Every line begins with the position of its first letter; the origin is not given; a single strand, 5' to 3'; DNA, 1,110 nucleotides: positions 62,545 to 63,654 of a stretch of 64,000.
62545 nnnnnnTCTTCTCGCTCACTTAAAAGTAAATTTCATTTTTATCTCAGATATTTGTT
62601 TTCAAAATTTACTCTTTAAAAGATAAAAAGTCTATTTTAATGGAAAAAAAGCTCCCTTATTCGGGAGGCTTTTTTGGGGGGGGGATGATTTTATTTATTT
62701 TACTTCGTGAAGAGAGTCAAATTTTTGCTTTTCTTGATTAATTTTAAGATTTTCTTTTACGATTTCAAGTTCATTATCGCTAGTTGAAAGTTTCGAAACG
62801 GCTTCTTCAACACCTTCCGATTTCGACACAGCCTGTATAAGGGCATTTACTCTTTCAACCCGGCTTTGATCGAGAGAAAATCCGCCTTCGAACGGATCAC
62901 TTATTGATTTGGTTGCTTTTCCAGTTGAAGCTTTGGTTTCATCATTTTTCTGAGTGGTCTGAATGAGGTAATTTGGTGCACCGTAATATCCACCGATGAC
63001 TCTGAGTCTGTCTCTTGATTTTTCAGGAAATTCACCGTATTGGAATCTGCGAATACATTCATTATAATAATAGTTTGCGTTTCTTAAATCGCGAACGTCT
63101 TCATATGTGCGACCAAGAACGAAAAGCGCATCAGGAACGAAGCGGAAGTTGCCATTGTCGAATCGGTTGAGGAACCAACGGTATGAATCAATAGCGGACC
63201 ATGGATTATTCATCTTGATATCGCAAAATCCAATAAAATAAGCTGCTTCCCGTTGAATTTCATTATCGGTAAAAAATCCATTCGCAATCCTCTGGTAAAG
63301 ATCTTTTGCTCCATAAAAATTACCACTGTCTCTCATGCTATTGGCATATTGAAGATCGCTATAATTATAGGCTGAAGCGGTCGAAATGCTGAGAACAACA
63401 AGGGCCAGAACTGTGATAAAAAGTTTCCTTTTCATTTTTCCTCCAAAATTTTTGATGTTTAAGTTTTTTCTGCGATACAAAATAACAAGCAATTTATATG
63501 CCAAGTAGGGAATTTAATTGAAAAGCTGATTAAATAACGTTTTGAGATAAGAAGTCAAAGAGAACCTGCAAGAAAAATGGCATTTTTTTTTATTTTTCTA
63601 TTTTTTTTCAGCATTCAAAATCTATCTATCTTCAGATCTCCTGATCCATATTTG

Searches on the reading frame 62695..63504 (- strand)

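Call 10: search_protein_families(library=pfam, proteins=[window:62695-63504:-])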
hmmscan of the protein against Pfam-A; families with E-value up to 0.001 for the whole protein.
window:62695-63504:- (269 aa): 1 family
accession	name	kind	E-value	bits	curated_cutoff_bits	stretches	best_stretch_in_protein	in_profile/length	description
PF13424.12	TPR_12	-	0.00072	20.1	30.1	0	43-112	3-72/77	Tetratricopeptide repeat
